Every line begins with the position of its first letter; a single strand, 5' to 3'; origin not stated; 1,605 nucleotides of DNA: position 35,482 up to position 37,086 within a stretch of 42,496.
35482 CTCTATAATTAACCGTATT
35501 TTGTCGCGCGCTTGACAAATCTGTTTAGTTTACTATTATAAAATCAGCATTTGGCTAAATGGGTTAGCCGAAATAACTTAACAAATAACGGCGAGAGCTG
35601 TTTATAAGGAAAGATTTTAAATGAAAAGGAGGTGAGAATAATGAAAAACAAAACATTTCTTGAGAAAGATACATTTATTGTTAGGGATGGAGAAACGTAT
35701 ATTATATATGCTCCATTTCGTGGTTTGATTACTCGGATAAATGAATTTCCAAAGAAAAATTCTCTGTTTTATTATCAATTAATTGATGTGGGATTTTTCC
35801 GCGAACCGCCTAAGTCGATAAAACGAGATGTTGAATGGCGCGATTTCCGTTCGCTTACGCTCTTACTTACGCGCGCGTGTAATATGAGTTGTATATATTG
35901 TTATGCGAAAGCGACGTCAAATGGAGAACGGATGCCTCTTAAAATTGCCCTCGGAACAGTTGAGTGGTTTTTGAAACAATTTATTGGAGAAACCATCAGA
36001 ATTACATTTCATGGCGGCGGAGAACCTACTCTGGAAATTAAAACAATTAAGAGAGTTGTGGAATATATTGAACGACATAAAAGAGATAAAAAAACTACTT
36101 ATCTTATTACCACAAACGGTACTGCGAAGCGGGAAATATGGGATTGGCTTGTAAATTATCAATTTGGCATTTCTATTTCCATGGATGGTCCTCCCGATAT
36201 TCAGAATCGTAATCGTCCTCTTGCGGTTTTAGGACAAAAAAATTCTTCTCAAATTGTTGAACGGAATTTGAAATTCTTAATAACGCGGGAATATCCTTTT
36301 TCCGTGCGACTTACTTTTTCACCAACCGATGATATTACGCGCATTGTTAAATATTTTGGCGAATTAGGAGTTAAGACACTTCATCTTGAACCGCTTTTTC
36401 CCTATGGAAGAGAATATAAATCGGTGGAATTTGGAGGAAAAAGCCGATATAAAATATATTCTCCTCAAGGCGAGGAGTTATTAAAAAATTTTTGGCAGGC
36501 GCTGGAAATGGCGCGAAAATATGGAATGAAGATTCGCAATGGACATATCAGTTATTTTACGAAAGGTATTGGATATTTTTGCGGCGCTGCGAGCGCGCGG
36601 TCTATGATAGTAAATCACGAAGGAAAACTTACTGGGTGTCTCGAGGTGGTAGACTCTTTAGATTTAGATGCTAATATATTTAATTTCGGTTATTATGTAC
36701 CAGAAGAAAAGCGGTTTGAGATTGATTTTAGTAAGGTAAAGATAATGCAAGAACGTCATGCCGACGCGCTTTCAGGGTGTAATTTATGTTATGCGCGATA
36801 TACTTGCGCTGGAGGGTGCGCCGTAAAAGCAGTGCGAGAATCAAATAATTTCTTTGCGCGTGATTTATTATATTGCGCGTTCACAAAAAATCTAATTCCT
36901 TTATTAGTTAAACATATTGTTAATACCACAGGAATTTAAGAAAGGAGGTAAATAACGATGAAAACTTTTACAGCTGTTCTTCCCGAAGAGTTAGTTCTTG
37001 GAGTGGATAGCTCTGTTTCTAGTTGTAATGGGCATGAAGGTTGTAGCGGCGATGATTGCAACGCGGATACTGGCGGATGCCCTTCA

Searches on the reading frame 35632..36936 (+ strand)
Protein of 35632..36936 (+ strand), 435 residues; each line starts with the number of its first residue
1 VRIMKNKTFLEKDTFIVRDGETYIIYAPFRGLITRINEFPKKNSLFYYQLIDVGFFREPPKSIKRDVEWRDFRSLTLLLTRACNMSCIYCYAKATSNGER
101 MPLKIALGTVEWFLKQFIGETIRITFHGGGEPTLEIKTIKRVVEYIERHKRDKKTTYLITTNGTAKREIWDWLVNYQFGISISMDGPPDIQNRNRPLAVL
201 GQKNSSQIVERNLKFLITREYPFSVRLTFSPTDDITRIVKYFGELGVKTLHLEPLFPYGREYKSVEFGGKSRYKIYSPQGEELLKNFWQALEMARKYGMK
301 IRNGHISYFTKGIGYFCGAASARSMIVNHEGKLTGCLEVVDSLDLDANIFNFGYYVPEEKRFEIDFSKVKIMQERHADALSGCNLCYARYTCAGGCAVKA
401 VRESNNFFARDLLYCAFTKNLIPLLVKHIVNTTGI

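Call 6: search_protein_families(library=ncbifam, proteins=[window:35632-36936:+], max_evalue=0.1)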
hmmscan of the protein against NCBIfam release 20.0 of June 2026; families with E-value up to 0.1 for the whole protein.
window:35632-36936:+ (435 aa): 65 families (the best 25 are shown)
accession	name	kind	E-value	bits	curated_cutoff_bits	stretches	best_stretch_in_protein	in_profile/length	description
NF047865.1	rSAM_PapB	equivalog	1.4e-39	136.3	340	1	73-398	3-318/330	PapB family radical SAM/SPASM ranthipeptide maturase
TIGR04064.1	rSAM_nif11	equivalog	3.5e-36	124.9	518.7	1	72-427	77-431/459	nif11-like peptide radical SAM maturase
TIGR03906.1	quino_hemo_SAM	equivalog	6.8e-36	123.9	453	1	50-422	67-440/467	quinohemoprotein amine dehydrogenase maturation protein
TIGR04068.1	rSAM_ocin_clost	equivalog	5.8e-28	98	500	1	72-229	83-245/462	Cys-rich peptide radical SAM maturase CcpM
TIGR03978.1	rSAM_paired_1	equivalog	1e-24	87.2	370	1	67-263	76-278/466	His-Xaa-Ser system radical SAM maturase HxsB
TIGR03974.1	rSAM_six_Cys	equivalog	3.7e-23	82.1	425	1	72-419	96-439/451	thioether cross-link-forming SCIFF peptide maturase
NF040492.1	not_ScfB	exception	1e-21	77.4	855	1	72-400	94-419/450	ScfB-related radical SAM/SPASM orphan maturase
NF038170.1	lachnocin_rSAM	equivalog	2.4e-21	76.2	550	1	72-220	75-227/440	lachnocin radical SAM maturase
TIGR03942.1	sulfatase_rSAM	equivalog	1.7e-20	73.5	349.45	1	81-416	9-344/363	anaerobic sulfatase maturase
NF041718.1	rSAM_phane_AMC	equivalog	1.9e-20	73.2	425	1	72-302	5-223/362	cyclophane-forming radical SAM peptide maturase AmcB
NF038107.1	rSAM_NF038107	equivalog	7.2e-17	61.3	600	1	73-410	85-414/444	Cys-every-fifth radical SAM/SPASM peptide maturase CefB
NF041298.1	rSAM_mat_DynA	equivalog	2.2e-16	59.8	450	1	80-230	8-160/356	dynobactin maturation radical SAM/SPASM protein DynA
NF041707.1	rSAM_YhhB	equivalog_domain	2.6e-16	59.5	445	1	79-428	8-364/369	cyclophane-forming radical SAM/SPASM peptide maturase YhhB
TIGR04148.1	GG_samocin_CFB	equivalog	3.3e-16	59.5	300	1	70-222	14-175/411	radical SAM peptide maturase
TIGR04280.1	geopep_mat_rSAM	hypoth_equivalog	4.1e-16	59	400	1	74-214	85-228/428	geopeptide radical SAM maturase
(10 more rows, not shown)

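Call 7: search_protein_families(library=pfam, proteins=[window:35632-36936:+], max_evalue=0.1)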
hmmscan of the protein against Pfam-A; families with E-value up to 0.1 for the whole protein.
window:35632-36936:+ (435 aa): 3 families
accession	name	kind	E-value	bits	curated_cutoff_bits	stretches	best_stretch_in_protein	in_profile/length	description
PF04055.27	Radical_SAM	-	7.4e-13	49.4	29.5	1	79-217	3-137/166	Radical SAM superfamily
PF13353.11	Fer4_12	-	5.8e-06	27.1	22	1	78-204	10-133/137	4Fe-4S single cluster domain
PF07852.16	DUF1642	-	0.015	16.2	27.8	0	344-378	54-88/138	Protein of unknown function (DUF1642)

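Call 13: find_homologous_proteins(query=window:35632-36936:+)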
Query window:35632-36936:+ (435 aa): 231 proteins with E <= 0.001 among 5467 candidates; the best 120 are listed.
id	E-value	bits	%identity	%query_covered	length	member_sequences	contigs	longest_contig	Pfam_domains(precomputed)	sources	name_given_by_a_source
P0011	1.2e-297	1004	100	99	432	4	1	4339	PF04055.28,PF13353.12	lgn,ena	-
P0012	2.7e-205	700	66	99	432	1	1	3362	PF04055.28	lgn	-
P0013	6.5e-198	676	66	99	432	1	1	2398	PF04055.28,PF13353.12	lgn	-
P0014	4.9e-166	571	57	98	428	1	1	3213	PF04055.28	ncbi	-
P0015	7.3e-165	567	56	98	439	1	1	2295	PF04055.28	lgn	-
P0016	9.3e-163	560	56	100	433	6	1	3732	PF04055.28,PF13353.12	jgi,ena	-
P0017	1.1e-162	560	55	99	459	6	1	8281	PF04055.28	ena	-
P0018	1.2e-162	560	55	98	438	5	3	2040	PF04055.28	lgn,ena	-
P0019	1.4e-161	556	54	98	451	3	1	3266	PF04055.28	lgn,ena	-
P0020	2.3e-161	555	55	98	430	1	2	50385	PF04055.28,PF13353.12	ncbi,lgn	-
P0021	8.1e-161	554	56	100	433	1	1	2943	PF04055.28,PF13353.12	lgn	-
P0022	2.2e-159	549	54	100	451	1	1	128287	PF04055.28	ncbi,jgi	ncbi:MAG: radical SAM protein [Candidatus Paceibacterota bacterium]|jgi:uncharacterized protein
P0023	8.3e-159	547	53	99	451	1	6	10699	PF04055.28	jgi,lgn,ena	-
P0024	4.0e-158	545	55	98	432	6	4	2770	PF04055.28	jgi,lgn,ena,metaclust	metaclust:\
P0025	1.3e-157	543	56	99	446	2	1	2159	PF04055.28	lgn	-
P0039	2.0e-154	533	54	99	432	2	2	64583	PF04055.28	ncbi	-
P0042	2.5e-153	529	53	98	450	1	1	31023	PF04055.28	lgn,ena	-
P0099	2.1e-91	325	38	98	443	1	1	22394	PF04055.28,PF13353.12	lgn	-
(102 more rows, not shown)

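Call 19: find_related_loci(query=window:35632-36936:+, collection=genome_contigs, flank=4000)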
Query window:35632-36936:+ (435 aa) in genome_contigs; peptide patterns used: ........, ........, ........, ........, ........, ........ (x = any residue, [..] = any of these).
195 stretches matched a pattern; 18 encode a relative of the query (tblastn E <= 1e-3); 18 distinct loci.
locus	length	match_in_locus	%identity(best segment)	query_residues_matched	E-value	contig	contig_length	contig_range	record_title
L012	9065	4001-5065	26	74-434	4e-28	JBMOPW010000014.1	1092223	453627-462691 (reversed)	MAG: Candidatus Zhuqueibacterota bacterium isolate Betzabe_MAG138 MAG138_14, whole genome shotgun sequence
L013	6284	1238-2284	26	64-427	5e-22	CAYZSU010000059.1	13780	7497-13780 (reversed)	MAG TPA_asm: uncultured Myxococcales bacterium isolate SRP077602_co7_165 genome assembly, contig: NODE_21152_length_1378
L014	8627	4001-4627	34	77-292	8e-21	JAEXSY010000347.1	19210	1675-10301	MAG: Bacillota bacterium isolate OH_HBrB_329 k127_385323, whole genome shotgun sequence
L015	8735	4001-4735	31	77-324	2e-20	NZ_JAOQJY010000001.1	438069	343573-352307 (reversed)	Gallintestinimicrobium propionicum strain Sanger_16 .14207_7_45.1, whole genome shotgun sequence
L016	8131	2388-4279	27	76-317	2e-17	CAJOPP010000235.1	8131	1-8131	uncultured Lachnospiraceae bacterium isolate Rumen_Coassembly_mag_2187 genome assembly, contig: k87_7800619, whole genom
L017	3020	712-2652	27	38-313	1e-16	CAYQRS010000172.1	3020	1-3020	MAG TPA_asm: uncultured Eubacteriales bacterium isolate SRP350583_co2_305 genome assembly, contig: NODE_47715_length_302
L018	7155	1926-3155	30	9-405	1e-48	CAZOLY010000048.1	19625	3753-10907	MAG TPA_asm: uncultured Bacteroidales bacterium isolate SRP214966_co4_484 genome assembly, contig: NODE_2265_length_1962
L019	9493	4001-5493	34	42-302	1e-15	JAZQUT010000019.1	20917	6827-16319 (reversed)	MAG: Acutalibacteraceae bacterium isolate T1900045180_TC20190176.MAGScoT_cleanbin_000008 SGB_5226_k141_1800274, whole ge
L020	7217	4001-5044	23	75-410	2e-24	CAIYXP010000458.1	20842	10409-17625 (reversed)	MAG: uncultured Methylococcaceae bacterium isolate Loclat_bin-06492 genome assembly, contig: bin-06492:458/542, whole ge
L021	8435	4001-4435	33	58-198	1e-13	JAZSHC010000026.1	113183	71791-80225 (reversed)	MAG: Acutalibacteraceae bacterium isolate T1900044576_TS20190042.MAGScoT_cleanbin_000030 SGB_500_k141_2835762, whole gen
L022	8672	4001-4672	26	49-262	4e-13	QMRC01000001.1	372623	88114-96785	MAG: Thermoprotei archaeon isolate B15_G16 B15_Guay16_scaffold_00001, whole genome shotgun sequence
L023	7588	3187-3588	33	70-195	2e-10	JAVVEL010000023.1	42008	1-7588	MAG: Bacteroidales bacterium isolate TamC13-20 NODE_23_length_42008_cov_7.628008, whole genome shotgun sequence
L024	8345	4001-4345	34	70-186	1e-7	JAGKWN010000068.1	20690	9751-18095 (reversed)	MAG: Cytophagaceae bacterium isolate C7_D7_10 C7_D7_10_392, whole genome shotgun sequence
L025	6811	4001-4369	33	62-186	2e-7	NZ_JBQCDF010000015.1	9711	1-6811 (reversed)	MAG: Cytophaga sp. isolate bin093 k141_678025, whole genome shotgun sequence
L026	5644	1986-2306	29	81-197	3e-7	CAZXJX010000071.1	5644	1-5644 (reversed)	MAG TPA_asm: uncultured Planctomycetia bacterium isolate SRP090828_co1_14 genome assembly, contig: NODE_3565_length_5644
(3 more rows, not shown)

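Call 21: find_related_loci(query=A1, collection=metagenome_contigs, flank=3000)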
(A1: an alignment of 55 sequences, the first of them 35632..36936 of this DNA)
Query A1 (435 aa) in metagenome_contigs; peptide patterns used: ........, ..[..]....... (x = any residue, [..] = any of these).
600 stretches matched a pattern (row limit reached: there are more); 510 encode a relative of the query (tblastn E <= 1e-3); the best 80 are kept; 80 distinct loci.
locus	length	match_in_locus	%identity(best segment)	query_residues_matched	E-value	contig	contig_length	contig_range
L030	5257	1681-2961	56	10-435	4e-168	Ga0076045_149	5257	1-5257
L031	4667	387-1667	56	10-435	2e-166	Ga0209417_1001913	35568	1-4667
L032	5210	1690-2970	56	10-435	3e-168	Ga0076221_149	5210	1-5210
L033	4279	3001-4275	54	4-430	8e-165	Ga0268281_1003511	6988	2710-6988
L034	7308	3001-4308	49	2-435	1e-140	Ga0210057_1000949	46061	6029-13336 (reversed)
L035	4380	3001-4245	48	3-435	9e-132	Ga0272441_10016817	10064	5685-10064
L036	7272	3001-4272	45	6-435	1e-126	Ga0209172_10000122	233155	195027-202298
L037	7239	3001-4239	40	10-427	2e-99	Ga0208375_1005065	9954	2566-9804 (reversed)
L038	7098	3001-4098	32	49-430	1e-51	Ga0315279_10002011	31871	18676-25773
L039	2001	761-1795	31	72-431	5e-47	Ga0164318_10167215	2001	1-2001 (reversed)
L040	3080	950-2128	29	49-430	2e-45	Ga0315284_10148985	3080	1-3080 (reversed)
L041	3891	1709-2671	32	74-399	5e-45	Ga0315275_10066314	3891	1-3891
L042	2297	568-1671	28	74-435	5e-45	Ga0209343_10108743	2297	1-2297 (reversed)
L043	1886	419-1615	30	15-419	5e-44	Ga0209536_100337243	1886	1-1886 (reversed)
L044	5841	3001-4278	29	16-430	2e-42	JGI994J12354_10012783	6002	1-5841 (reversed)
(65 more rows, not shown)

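Call 35: search_solved_structures(query=A1, max_evalue=0.001, show_alignments=1)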
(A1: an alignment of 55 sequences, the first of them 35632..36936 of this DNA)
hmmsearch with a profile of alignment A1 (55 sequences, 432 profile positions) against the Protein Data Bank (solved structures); distinct sequences matched with E-value up to 0.001: 16.
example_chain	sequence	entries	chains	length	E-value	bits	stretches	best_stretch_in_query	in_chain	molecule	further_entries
5wgg_A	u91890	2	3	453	2e-35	125.5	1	45-419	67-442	Radical SAM domain protein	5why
4k37_A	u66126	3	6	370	3.2e-24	88.5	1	80-418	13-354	Anaerobic sulfatase-maturating enzyme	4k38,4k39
4k36_A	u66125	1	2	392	3.8e-24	88.3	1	80-418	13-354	Anaerobic sulfatase-maturating enzyme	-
9gm3_A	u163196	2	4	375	9.2e-19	70.5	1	78-215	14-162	ChlB radical SAM domain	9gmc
8vpo_A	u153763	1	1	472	1.3e-16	63.5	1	40-224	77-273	Radical SAM core domain-containing protein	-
6efn_A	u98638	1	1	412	7.9e-10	41.1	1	73-243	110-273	Sporulation killing factor maturation protein SkfB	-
8wm2_A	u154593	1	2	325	3.2e-05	25.9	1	80-183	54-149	Fe-S radical SAM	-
9dfn_A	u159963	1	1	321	6.1e-05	25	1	73-181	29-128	Radical SAM core domain-containing protein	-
2fb2_A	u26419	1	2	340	0.00011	24.2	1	72-334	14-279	Molybdenum cofactor biosynthesis protein A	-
6b4c_A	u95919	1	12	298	0.00014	23.9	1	78-168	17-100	Viperin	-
9dgw_A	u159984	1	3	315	0.00015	23.7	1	78-168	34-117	Radical SAM core domain-containing protein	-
9dfw_A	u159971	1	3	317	0.00015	23.7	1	78-169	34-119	Radical SAM core domain-containing protein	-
7n7i_A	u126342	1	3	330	0.00015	23.7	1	78-168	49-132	Viperin-like enzyme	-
9dfu_A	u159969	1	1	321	0.00025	23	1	78-181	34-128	Radical SAM core domain-containing protein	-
7tol_A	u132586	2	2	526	0.00041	22.3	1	71-166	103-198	glycerol dibiphytanyl glycerol tetraether - macrocyclic archaeol synthase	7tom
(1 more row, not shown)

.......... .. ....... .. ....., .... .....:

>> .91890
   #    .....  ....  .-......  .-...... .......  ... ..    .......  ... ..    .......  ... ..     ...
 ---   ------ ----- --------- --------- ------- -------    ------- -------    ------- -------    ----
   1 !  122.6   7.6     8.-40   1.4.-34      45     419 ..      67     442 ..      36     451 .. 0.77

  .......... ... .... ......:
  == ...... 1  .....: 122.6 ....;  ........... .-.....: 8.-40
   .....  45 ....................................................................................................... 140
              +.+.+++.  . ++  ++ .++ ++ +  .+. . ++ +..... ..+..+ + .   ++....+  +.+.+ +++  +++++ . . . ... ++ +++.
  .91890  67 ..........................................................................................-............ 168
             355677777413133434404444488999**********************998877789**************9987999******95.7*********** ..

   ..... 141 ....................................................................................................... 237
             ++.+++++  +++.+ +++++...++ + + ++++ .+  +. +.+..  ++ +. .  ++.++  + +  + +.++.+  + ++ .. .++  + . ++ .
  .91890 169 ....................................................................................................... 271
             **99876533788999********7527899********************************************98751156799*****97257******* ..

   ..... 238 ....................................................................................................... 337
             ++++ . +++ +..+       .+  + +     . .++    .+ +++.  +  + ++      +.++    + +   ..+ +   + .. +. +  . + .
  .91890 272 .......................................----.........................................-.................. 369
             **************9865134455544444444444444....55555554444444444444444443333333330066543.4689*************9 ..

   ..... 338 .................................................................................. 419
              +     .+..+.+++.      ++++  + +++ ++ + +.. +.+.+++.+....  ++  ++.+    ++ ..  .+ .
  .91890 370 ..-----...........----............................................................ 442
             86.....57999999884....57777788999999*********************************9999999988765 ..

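Call 54: predict_structure(alignment_id=A1)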
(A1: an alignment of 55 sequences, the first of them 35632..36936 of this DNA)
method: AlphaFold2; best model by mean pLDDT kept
length: 435 residues; sequences in the alignment: 55
mean_pLDDT: 93.6   pTM: 0.91
mean pLDDT of the five models: 93.6, 92.6, 91.9, 90.7, 90.1
residues with pLDDT >= 90: 376; 70-90: 50; 50-70: 4; < 50: 5
segments of 3 or more residues with pLDDT < 50: 1-5
pLDDT, mean of each block of 10 residues (from residue 1): 61 96 96 96 95 97 90 97 94 94 98 96 94 98 98 98 97 98 97 91 89 98 96 96 98 85 77 86 93 96 88 94 97 96 95 97 97 96 95 94 93 92 95 91
secondary structure, 60 per line:
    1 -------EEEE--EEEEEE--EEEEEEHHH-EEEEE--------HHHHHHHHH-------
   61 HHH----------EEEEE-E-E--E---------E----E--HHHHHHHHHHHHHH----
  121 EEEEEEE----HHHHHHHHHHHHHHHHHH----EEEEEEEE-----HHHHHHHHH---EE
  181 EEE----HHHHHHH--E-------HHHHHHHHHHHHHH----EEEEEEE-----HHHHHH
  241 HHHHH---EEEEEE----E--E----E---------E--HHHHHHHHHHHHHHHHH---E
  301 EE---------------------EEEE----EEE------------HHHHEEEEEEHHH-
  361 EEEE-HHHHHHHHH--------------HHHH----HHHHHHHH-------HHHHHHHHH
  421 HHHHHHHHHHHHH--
elements in order: E8-11 E14-19 E22-27 E32-36 H45-53 E74-78 H103-116 E121-127 H132-149 E154-161 H167-175 E179-183 H188-194 H205-218 E223-229 H235-245 E249-254 H280-296 E300-302 E324-327 E332-334 H347-350 E351-356 E361-364 H366-374 H389-392 H397-404 H412-433

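Call 60: fold_search(model_id=the predicted structure, library=pdb)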
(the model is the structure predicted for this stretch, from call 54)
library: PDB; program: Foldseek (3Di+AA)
matches with E <= 10: 1486; with E <= 0.001: 99
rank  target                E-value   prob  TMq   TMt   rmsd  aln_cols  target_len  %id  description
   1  5why_A                1.8e-19  1.00  0.71  0.74   5.0       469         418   17  Structural Insights into Thioether Bond Formation in the Biosynthesis of Sactipeptides (released 2017-07-26)
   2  5why_B                3.1e-19  1.00  0.71  0.74   4.6       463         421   18  Structural Insights into Thioether Bond Formation in the Biosynthesis of Sactipeptides (released 2017-07-26)
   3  5wgg_A                3.6e-18  1.00  0.73  0.72   5.2       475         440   16  Structural Insights into Thioether Bond Formation in the Biosynthesis of Sactipeptides (released 2017-07-26)
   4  4k37_B                2.3e-16  1.00  0.65  0.76   4.3       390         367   19  Native anSMEcpe with bound AdoMet (released 2013-05-08)
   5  4k36_A                9.1e-16  1.00  0.66  0.75   4.2       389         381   20  His6 tagged anSMEcpe with bound AdoMet (released 2013-05-08)
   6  4k37_A                1.2e-15  1.00  0.65  0.76   4.2       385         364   20  Native anSMEcpe with bound AdoMet (released 2013-05-08)
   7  4k38_A                1.6e-15  1.00  0.64  0.74   4.4       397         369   19  Native anSMEcpe with bound AdoMet and Kp18Cys peptide (released 2013-05-08)
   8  4k39_A                1.6e-15  1.00  0.64  0.76   4.2       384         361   19  Native anSMEcpe with bound AdoMet and Cp18Cys peptide (released 2013-05-08)
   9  4k39_B                1.9e-15  1.00  0.65  0.78   4.4       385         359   19  Native anSMEcpe with bound AdoMet and Cp18Cys peptide (released 2013-05-08)
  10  4k36_B                2.8e-15  1.00  0.65  0.76   4.1       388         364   21  His6 tagged anSMEcpe with bound AdoMet (released 2013-05-08)
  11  4k38_B                6.9e-15  1.00  0.66  0.78   4.3       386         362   19  Native anSMEcpe with bound AdoMet and Kp18Cys peptide (released 2013-05-08)
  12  8vpo                  4.9e-14  1.00  0.67  0.66   5.7       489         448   16  X-Ray Crystal Structure of TigE from Paramaledivibacter caminithermalis (released 2024-02-07)
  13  9gmc_C                1.7e-13  1.00  0.67  0.77   4.3       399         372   18  Crystal structure of the complex formed between the radical SAM protein ChlB and the R3A mutant of ChlA (released 2025-06-25)
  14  9gmc_A                1.9e-13  1.00  0.68  0.78   4.3       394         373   17  Crystal structure of the complex formed between the radical SAM protein ChlB and the R3A mutant of ChlA (released 2025-06-25)
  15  9gm3_C                4.7e-13  1.00  0.64  0.73   5.5       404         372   16  Crystal structure of the complex formed between the radical SAM protein ChlB and the leader region of its precursor su (released 2025-06-25)
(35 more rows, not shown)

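Call 75: find_encoding_contigs(protein=P0020, flank=3000, max_places=2)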
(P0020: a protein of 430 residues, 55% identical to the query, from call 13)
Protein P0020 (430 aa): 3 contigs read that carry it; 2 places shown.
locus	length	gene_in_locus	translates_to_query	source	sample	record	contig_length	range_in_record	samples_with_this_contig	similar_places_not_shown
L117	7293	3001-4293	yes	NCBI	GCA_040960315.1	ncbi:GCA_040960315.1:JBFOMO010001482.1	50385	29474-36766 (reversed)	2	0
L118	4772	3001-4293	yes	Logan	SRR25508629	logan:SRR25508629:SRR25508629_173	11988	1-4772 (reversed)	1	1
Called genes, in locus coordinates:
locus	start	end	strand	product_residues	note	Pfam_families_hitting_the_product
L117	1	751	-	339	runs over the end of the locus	PF11104:PilM_2, PF25216:Volactin (weak), PF14450:FtsA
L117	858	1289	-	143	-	PF00072:Response_reg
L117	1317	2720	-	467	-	PF01590:GAF (weak), PF00512:HisKA, PF02518:HATPase_c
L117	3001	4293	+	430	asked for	PF13353:Fer4_12 (weak), PF04055:Radical_SAM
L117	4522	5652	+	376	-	PF03572:Peptidase_S41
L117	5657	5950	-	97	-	-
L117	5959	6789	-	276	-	-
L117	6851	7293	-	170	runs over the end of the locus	PF01862:PvlArgDC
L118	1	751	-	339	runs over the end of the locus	PF11104:PilM_2, PF25216:Volactin (weak), PF14450:FtsA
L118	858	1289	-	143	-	PF00072:Response_reg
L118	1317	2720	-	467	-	PF01590:GAF (weak), PF00512:HisKA, PF02518:HATPase_c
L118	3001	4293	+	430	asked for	PF13353:Fer4_12 (weak), PF04055:Radical_SAM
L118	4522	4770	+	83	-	?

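Call 76: find_encoding_contigs(protein=P0039, flank=3000, max_places=2)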
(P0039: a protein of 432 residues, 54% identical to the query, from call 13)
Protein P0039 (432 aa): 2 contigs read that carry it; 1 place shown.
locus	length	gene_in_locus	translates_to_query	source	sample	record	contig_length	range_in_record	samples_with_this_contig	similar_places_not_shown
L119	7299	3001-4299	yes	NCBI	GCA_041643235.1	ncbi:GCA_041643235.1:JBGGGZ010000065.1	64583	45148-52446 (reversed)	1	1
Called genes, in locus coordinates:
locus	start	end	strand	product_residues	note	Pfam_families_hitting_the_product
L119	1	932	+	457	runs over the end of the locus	PF00239:Resolvase, PF07508:Recombinase, PF13408:Zn_ribbon_recom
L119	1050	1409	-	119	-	PF01541:GIY-YIG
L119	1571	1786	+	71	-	-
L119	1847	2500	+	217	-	PF08843:AbiEii (weak)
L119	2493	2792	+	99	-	PF21956:DUF6922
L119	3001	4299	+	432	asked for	PF04055:Radical_SAM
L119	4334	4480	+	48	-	-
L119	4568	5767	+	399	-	PF03572:Peptidase_S41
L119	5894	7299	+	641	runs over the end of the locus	PF01871:AMMECR1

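Call 77: find_encoding_contigs(protein=P0042, flank=3000, max_places=2)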
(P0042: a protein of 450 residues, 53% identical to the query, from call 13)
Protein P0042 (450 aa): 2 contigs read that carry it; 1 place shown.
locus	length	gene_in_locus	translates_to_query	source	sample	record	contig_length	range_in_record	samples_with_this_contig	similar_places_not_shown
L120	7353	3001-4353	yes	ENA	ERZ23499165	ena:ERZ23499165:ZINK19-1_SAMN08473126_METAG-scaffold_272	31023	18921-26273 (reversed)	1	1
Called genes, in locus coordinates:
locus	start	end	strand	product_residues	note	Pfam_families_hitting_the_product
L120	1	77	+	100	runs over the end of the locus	-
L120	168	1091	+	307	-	-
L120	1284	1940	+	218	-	PF03575:Peptidase_S51, PF07685:GATase_3 (weak)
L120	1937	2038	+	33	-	-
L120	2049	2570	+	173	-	PF13302:Acetyltransf_3, PF13420:Acetyltransf_4, PF00583:Acetyltransf_1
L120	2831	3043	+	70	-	-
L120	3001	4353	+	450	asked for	PF04055:Radical_SAM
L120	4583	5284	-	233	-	-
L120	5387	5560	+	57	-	-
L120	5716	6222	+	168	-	-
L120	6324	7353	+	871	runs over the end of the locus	PF25788:Ig_Rha78A_N, PF18911:PKD_4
